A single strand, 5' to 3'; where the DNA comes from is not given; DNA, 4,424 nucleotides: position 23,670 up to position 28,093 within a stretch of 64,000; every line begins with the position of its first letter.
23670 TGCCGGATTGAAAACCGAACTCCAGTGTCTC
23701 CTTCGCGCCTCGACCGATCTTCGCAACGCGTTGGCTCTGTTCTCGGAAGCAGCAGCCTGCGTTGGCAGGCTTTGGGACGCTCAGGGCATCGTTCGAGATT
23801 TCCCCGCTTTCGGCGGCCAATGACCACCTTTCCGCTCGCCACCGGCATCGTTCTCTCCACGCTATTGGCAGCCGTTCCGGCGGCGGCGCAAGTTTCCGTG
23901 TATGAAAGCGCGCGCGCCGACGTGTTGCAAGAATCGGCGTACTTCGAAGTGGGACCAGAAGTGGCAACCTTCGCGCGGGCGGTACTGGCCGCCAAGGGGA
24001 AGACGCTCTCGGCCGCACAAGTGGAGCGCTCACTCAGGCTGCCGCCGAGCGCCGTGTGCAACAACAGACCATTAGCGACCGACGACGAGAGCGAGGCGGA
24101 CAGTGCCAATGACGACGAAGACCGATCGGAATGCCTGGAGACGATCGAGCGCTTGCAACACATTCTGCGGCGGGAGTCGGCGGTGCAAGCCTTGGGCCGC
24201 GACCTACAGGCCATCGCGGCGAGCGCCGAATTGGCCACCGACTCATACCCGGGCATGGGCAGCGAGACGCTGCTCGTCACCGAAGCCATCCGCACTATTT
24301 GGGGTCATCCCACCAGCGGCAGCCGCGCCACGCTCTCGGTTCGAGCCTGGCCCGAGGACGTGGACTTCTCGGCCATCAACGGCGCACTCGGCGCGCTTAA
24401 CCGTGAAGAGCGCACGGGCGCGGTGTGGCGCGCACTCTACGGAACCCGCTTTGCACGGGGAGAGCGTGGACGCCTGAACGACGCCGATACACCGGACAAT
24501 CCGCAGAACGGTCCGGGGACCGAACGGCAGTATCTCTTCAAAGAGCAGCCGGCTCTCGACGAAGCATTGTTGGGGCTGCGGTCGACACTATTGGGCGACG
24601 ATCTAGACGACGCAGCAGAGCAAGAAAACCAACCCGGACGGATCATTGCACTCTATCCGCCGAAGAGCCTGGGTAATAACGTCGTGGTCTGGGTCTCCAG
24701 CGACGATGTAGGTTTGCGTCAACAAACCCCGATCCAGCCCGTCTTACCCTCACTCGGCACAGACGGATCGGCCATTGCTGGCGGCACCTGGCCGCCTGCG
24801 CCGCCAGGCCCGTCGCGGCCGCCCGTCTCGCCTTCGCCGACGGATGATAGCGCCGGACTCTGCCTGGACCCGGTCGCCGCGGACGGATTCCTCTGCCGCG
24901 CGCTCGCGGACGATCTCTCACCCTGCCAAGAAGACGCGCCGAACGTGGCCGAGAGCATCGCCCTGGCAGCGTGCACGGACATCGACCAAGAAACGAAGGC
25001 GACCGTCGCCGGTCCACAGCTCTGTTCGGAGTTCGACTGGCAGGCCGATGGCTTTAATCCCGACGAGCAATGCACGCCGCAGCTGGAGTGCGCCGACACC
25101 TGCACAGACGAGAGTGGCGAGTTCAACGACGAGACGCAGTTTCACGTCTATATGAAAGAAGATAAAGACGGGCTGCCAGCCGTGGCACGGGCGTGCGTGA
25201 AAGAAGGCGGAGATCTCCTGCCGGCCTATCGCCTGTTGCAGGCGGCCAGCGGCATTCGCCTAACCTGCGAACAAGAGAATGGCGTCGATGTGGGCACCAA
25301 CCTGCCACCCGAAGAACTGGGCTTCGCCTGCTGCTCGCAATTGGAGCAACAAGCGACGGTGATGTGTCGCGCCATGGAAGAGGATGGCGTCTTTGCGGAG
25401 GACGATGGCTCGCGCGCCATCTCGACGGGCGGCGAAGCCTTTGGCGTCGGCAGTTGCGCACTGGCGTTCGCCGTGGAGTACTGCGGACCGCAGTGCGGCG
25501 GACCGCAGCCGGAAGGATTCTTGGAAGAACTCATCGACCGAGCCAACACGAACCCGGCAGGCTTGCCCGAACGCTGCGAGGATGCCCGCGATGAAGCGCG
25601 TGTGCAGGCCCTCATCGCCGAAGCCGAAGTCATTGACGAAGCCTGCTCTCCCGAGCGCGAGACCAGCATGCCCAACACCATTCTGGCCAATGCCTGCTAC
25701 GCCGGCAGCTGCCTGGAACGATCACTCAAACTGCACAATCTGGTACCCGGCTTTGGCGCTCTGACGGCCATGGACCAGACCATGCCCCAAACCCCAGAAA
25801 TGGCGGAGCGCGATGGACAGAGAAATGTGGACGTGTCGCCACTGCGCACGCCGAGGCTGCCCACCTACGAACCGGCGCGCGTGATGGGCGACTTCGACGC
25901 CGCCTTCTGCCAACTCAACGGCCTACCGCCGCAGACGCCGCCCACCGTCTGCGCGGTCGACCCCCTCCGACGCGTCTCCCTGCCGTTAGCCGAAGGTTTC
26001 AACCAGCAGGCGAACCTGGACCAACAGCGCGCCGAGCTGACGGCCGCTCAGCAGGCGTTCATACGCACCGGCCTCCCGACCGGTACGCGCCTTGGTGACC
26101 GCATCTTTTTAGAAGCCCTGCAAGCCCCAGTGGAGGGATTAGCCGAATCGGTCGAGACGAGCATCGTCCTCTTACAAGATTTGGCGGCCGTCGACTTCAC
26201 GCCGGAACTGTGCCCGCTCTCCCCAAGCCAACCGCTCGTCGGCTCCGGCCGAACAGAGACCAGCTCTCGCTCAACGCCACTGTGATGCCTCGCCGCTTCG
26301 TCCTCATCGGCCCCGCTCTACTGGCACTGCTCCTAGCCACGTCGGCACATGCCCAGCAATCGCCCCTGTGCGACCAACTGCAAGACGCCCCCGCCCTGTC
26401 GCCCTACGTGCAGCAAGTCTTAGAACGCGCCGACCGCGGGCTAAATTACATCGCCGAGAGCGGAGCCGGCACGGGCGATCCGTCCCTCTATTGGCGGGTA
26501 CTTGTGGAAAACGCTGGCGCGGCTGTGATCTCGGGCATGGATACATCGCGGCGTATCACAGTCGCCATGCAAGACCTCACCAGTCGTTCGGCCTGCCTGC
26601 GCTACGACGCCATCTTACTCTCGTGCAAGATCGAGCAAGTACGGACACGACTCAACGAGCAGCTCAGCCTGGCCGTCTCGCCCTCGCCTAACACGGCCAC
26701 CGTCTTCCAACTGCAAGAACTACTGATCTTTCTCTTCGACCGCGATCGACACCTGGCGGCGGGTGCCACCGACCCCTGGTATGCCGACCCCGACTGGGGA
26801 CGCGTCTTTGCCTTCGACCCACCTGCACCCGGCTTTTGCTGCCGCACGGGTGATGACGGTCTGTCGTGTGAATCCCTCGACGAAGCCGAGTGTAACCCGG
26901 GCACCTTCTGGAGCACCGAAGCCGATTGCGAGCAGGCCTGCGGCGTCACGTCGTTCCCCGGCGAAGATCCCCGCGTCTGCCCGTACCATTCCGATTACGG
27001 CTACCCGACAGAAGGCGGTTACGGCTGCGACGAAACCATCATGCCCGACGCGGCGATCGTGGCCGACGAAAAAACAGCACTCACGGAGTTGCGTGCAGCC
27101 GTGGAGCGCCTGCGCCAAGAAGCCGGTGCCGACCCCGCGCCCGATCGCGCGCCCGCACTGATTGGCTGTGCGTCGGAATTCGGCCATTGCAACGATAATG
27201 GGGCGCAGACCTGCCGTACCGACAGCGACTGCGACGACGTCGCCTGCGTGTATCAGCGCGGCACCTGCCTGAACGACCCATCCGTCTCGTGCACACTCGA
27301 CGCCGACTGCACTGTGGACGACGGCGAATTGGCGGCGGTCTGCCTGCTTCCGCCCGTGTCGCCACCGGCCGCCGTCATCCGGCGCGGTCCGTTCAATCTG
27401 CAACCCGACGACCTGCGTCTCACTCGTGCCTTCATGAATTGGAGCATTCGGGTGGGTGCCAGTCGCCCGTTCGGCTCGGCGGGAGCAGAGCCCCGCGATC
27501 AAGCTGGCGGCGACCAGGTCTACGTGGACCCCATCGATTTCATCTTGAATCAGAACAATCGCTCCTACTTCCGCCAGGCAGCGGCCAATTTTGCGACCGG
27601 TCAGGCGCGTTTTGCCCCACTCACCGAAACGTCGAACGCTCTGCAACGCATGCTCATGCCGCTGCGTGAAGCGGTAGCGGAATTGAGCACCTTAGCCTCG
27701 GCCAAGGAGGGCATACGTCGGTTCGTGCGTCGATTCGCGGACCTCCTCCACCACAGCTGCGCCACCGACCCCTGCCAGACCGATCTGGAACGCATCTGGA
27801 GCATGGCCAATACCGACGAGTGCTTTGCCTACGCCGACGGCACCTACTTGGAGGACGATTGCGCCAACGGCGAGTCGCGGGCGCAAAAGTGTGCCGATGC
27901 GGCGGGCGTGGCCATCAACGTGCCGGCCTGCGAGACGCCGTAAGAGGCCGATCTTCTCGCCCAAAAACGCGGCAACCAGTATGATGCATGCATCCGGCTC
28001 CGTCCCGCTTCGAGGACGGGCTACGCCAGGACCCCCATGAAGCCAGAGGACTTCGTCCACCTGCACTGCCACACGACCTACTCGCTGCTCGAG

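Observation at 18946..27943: Five-gene operon of translationally coupled, secreted, cysteine-rich acidic proteins with no recognisable domains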

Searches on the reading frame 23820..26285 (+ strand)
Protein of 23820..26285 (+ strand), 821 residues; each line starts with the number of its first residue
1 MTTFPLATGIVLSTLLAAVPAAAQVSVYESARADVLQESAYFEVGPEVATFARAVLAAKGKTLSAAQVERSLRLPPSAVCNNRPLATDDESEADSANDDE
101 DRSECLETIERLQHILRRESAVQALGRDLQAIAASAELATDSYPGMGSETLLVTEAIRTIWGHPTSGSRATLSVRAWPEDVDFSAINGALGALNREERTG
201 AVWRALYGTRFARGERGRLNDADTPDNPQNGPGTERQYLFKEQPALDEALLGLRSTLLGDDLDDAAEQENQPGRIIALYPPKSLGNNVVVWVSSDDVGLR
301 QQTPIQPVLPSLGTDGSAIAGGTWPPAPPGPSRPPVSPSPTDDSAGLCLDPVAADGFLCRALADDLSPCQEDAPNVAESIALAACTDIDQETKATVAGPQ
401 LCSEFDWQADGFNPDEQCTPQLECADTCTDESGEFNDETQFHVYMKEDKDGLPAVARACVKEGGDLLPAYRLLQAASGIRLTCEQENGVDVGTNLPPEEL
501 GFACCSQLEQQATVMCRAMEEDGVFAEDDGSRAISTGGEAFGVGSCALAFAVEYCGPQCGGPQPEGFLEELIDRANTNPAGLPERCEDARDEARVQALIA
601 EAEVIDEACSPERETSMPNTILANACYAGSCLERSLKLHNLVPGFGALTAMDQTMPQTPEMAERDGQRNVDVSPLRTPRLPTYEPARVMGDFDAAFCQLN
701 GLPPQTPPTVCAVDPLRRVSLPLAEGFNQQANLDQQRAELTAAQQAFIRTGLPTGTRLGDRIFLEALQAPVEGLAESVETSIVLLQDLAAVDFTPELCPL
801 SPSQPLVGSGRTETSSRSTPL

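Call 3: search_protein_families(library=pfam, proteins=[window:23820-26285:+], max_evalue=1)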
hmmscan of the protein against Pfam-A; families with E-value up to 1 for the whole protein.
window:23820-26285:+ (821 aa): 0 families

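Call 4: search_protein_families(library=ncbifam, proteins=[window:23820-26285:+], max_evalue=1)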
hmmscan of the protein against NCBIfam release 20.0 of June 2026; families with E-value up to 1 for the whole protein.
window:23820-26285:+ (821 aa): 0 families

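Call 7: find_homologous_proteins(query=window:23820-26285:+)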
Query window:23820-26285:+ (821 aa): 9 proteins with E <= 0.001 among 8000 candidates.
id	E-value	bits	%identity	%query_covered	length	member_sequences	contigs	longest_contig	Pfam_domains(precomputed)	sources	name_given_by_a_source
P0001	0.0e+0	1844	100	100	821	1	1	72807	-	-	-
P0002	0.0e+0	1365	75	96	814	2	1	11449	-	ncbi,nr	ncbi:MAG: hypothetical protein KBC95_01780, partial [Candidatus Peribacteraceae bacterium]|nr:hypoth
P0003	0.0e+0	1347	74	99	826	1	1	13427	-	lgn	-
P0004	6.5e-291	986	57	95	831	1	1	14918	-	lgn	-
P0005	1.2e-282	958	55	98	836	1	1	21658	-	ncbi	-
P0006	2.5e-274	931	54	98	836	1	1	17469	-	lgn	-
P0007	7.0e-264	896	53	97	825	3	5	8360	-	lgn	-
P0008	2.0e-226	772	49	98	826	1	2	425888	-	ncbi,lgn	-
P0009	9.1e-134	466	37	92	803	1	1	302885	-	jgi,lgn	jgi:hypothetical protein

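Call 8: find_encoding_contigs(protein=P0009, flank=10000, max_places=3)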
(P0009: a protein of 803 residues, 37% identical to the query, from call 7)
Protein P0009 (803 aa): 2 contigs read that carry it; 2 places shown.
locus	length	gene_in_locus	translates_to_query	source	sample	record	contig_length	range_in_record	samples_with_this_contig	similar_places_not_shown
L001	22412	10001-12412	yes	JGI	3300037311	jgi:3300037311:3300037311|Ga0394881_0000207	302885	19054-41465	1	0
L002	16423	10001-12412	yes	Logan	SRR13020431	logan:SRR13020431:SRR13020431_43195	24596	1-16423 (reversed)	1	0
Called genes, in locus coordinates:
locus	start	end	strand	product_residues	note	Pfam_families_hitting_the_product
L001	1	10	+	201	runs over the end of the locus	PF00561:Abhydrolase_1 (weak), PF06821:Ser_hydrolase, PF12697:Abhydrolase_6 (faint)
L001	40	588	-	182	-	PF13083:KH_KhpA-B (weak), PF01424:R3H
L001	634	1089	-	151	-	PF01252:Peptidase_A8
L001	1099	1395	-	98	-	PF00111:Fer2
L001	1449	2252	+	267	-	PF00005:ABC_tran, PF02463:SMC_N (faint)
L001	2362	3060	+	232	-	PF04402:SIMPL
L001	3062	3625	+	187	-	PF00398:RrnaAD (weak), PF13649:Methyltransf_25 (weak)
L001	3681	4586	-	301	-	PF00436:SSB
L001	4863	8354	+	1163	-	-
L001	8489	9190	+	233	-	-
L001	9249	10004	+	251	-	-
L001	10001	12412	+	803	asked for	-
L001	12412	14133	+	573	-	-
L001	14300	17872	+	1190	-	PF02811:PHP, PF07733:DNA_pol3_alpha, PF17657:DNA_pol3_finger, PF14579:HHH_6, PF01336:tRNA_anti-codon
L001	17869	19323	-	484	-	-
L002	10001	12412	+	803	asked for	-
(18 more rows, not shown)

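Call 9: find_encoding_contigs(protein=P0008, flank=10000, max_places=3)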
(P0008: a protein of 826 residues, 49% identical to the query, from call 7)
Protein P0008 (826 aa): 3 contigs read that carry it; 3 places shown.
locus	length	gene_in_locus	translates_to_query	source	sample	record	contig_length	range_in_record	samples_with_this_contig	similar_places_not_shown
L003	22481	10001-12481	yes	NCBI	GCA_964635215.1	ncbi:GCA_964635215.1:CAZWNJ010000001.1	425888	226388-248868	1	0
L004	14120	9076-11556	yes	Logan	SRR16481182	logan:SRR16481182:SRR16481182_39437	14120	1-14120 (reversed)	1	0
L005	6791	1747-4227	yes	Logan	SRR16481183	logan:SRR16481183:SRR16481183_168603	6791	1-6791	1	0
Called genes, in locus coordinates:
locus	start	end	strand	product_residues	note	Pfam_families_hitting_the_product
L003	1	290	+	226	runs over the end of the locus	PF00160:Pro_isomerase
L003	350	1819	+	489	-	PF00749:tRNA-synt_1c, PF19269:Anticodon_2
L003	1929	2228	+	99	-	-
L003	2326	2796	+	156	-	-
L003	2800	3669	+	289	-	PF01565:FAD_binding_4, PF02873:MurB_C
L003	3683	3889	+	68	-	-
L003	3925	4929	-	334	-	PF00436:SSB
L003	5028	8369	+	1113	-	-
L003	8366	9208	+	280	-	-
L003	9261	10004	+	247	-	-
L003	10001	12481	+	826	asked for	-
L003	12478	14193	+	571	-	-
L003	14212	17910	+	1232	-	PF02811:PHP, PF07733:DNA_pol3_alpha, PF17657:DNA_pol3_finger, PF14579:HHH_6, PF01336:tRNA_anti-codon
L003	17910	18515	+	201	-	PF01300:Sua5_yciO_yrdC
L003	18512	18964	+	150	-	PF22811:Zn_ribbon_NrdR, PF03477:ATP-cone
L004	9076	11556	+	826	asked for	-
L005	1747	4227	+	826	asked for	-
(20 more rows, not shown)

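Call 11: find_related_loci(query=A1, collection=genome_contigs, flank=10000)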
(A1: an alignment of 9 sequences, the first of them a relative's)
Query A1 (821 aa) in genome_contigs; peptide patterns used: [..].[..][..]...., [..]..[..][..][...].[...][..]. (x = any residue, [..] = any of these).
31 stretches matched a pattern; 4 encode a relative of the query (tblastn E <= 1e-3); 4 distinct loci.
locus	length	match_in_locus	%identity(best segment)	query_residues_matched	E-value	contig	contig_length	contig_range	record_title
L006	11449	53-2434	75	27-818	0e+0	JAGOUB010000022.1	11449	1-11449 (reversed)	MAG: Candidatus Peribacteraceae bacterium isolate Gw_Eff_bin_455 Gw_Eff_14203_length_11449_cov_5.441353, whole genome sh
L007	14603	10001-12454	55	4-808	0e+0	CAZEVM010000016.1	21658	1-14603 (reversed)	MAG TPA_asm: uncultured Candidatus Peribacteria bacterium isolate SRP286056_co2_580 genome assembly, contig: NODE_3592_l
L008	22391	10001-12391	53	14-806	0e+0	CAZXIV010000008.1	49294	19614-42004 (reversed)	MAG TPA_asm: uncultured Candidatus Peribacteria bacterium isolate SRP301943_co5_7 genome assembly, contig: NODE_78_lengt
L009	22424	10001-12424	49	1-804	0e+0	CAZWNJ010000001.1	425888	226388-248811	MAG TPA_asm: uncultured Candidatus Peribacteria bacterium isolate SRP342105_co3_39 genome assembly, contig: NODE_2_lengt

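Call 12: find_encoding_contigs(protein=P0003, flank=10000, max_places=2)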
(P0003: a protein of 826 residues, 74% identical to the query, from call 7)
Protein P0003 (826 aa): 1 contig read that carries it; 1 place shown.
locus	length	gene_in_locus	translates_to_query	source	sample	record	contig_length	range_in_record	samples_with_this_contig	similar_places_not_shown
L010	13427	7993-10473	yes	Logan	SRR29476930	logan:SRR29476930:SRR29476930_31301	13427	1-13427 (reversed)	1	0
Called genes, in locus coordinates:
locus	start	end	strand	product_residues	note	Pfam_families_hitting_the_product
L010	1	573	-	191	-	?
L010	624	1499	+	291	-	PF01565:FAD_binding_4, PF02873:MurB_C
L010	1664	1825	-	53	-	-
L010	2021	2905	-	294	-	PF00436:SSB, PF01336:tRNA_anti-codon (faint), PF00436:SSB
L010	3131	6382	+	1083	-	-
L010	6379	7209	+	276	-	-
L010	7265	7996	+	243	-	-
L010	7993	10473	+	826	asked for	-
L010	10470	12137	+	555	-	-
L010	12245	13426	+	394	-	?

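Call 13: find_encoding_contigs(protein=P0004, flank=10000, max_places=2)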
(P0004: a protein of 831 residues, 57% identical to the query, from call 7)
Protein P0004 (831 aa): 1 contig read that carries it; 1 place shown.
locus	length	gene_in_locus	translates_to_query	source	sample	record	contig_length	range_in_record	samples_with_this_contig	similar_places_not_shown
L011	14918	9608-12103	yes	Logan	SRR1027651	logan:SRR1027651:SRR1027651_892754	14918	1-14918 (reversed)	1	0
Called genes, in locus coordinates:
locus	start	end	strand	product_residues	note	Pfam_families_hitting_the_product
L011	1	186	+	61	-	?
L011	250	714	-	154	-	-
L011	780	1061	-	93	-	-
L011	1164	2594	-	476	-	PF00749:tRNA-synt_1c, PF19269:Anticodon_2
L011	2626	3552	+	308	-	PF01565:FAD_binding_4, PF02873:MurB_C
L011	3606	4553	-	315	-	PF00436:SSB, PF22657:SSB_1 (faint), PF00436:SSB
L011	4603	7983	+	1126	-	-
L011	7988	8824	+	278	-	-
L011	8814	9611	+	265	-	-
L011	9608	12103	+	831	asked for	-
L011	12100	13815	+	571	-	-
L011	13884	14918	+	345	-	?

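Call 14: find_encoding_contigs(protein=P0006, flank=10000, max_places=2)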
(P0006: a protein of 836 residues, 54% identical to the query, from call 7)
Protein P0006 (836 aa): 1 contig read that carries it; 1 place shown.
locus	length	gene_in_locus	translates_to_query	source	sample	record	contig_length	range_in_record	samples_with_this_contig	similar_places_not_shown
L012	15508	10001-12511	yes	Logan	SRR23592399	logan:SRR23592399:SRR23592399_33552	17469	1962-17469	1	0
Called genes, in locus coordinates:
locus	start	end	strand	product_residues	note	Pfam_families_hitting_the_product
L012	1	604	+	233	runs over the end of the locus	PF00160:Pro_isomerase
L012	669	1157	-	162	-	-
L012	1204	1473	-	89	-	-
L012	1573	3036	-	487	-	PF00749:tRNA-synt_1c, PF19269:Anticodon_2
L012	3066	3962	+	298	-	PF01565:FAD_binding_4, PF02873:MurB_C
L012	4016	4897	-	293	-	PF00436:SSB, PF22657:SSB_1 (faint), PF00436:SSB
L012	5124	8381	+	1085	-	-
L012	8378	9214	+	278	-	-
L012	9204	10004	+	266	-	-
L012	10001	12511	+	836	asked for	-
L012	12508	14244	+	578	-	-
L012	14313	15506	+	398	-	?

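Call 15: find_encoding_contigs(protein=P0007, flank=10000, max_places=2)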
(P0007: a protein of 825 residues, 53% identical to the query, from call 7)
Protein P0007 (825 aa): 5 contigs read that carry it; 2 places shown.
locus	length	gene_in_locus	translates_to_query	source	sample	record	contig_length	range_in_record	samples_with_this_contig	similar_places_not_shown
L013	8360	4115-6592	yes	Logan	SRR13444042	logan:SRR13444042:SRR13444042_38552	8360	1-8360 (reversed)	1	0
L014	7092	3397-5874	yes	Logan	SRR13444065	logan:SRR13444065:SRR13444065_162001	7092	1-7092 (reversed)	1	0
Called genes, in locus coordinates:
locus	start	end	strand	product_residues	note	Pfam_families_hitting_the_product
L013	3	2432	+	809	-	?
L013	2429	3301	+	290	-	-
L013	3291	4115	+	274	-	-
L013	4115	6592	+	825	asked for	-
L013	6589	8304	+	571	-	-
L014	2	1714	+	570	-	?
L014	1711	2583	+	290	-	-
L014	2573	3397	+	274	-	-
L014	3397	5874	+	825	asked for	-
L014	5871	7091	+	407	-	?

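Call 25: search_solved_structures(query=A1, max_evalue=10)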
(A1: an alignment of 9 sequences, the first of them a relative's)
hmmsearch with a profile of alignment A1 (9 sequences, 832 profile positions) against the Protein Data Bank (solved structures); distinct sequences matched with E-value up to 10: 3.
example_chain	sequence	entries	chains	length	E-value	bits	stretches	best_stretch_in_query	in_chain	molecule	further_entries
7eeb_B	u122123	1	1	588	0.06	14.4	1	9-113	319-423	Cation channel sperm-associated protein 2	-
6k8j_G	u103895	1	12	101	0.41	11.6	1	482-524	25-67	NLR family CARD domain-containing protein 4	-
6n1i_A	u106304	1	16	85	0.44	11.5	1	484-524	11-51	NLR family CARD domain-containing protein 4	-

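Call 101: search_protein_families(library=pfam, alignment_id=A13, max_evalue=0.1)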
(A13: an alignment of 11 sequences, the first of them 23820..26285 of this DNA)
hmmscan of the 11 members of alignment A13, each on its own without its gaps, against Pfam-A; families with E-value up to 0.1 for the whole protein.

A. member 1, window:23820-26285:+ (821 aa): 0 families

B. families by the number of members that match (of 11 scanned): 1 family
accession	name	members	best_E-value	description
PF17926.6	TetR_C_21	1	0.047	Tetracyclin repressor-like, C-terminal domain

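Call 115: search_solved_structures(query=A13, max_evalue=1)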
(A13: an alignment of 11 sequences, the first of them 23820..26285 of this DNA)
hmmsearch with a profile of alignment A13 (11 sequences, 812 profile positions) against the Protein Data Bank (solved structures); distinct sequences matched with E-value up to 1: 0.

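Call 117: search_protein_families(library=phrogs, proteins=[window:23820-26285:+], max_evalue=0.01)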
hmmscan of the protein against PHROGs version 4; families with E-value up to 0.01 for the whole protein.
window:23820-26285:+ (821 aa): 0 families

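Call 118: search_protein_families(library=padloc, proteins=[window:23820-26285:+], max_evalue=0.01)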
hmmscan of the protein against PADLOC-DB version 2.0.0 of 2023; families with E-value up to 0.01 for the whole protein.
window:23820-26285:+ (821 aa): 0 families

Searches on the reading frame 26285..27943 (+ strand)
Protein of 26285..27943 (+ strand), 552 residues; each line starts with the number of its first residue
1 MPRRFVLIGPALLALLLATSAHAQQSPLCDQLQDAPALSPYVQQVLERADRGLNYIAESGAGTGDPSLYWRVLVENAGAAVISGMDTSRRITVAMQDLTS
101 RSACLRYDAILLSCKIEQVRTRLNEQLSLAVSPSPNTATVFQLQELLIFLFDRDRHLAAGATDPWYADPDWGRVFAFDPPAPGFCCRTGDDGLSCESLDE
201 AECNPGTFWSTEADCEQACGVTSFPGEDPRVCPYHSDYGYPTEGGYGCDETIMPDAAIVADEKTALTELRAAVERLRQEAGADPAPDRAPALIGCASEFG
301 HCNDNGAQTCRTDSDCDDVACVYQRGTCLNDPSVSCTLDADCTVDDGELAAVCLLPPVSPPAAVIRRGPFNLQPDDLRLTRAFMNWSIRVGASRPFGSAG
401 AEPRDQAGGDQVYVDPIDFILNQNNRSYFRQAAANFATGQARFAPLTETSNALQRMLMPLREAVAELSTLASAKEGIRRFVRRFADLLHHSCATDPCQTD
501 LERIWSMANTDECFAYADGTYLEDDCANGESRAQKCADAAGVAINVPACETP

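Call 3: search_protein_families(library=pfam, proteins=[window:26285-27943:+], max_evalue=1)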
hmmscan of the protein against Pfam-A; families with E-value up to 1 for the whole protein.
window:26285-27943:+ (552 aa): 1 family
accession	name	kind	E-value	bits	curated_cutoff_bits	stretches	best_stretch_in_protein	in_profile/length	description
PF19380.4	DUF5955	-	0.78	10.6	27.1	0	262-286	4-30/88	Family of unknown function (DUF5955)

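Call 4: search_protein_families(library=ncbifam, proteins=[window:26285-27943:+], max_evalue=1)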
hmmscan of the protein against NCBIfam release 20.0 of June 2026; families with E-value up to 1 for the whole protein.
window:26285-27943:+ (552 aa): 0 families

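Call 6: find_encoding_contigs(protein=window:26285-27943:+, flank=10000, max_places=6)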
Protein window:26285-27943:+ (552 aa): no gene with exactly this product is on record in the collection.

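Call 26: search_solved_structures(query=A5, max_evalue=10)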
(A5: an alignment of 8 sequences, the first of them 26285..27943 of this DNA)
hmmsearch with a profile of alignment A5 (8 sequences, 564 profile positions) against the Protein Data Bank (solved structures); distinct sequences matched with E-value up to 10: 2.
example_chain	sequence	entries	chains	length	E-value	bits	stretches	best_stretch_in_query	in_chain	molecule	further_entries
1mn3_A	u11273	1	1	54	0.4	12.3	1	509-546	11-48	Vacuolar protein sorting-associated protein VPS9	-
1p3q_Q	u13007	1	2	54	0.66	11.6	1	509-546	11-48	Vacuolar protein sorting-associated protein VPS9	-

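Call 100: search_protein_families(library=pfam, alignment_id=A14, max_evalue=0.1)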
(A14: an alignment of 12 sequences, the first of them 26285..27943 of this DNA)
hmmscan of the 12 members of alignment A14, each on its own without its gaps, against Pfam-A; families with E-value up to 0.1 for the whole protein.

A. member 1, window:26285-27943:+ (552 aa): 0 families

B. families by the number of members that match (of 12 scanned): 2 families
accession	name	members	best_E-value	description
PF13948.11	DUF4215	1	3.6e-07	Domain of unknown function (DUF4215)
PF05122.18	SpdB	1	0.012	Mobile element transfer protein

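Call 116: search_solved_structures(query=A14, max_evalue=1)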
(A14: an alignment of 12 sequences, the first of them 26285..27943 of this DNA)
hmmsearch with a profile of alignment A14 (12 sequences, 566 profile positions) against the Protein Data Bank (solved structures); distinct sequences matched with E-value up to 1: 2.
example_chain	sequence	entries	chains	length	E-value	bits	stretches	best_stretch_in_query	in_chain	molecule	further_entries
5oi7_A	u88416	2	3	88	0.33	12.6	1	432-479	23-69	Centrosomal protein of 85 kDa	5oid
5f5p_C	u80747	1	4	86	0.34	12.6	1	398-455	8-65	Rho-associated protein kinase 1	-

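Call 117: search_protein_families(library=phrogs, proteins=[window:26285-27943:+], max_evalue=0.01)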
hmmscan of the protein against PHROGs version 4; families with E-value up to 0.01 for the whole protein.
window:26285-27943:+ (552 aa): 0 families

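Call 118: search_protein_families(library=padloc, proteins=[window:26285-27943:+], max_evalue=0.01)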
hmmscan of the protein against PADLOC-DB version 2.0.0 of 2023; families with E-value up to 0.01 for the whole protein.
window:26285-27943:+ (552 aa): 0 families
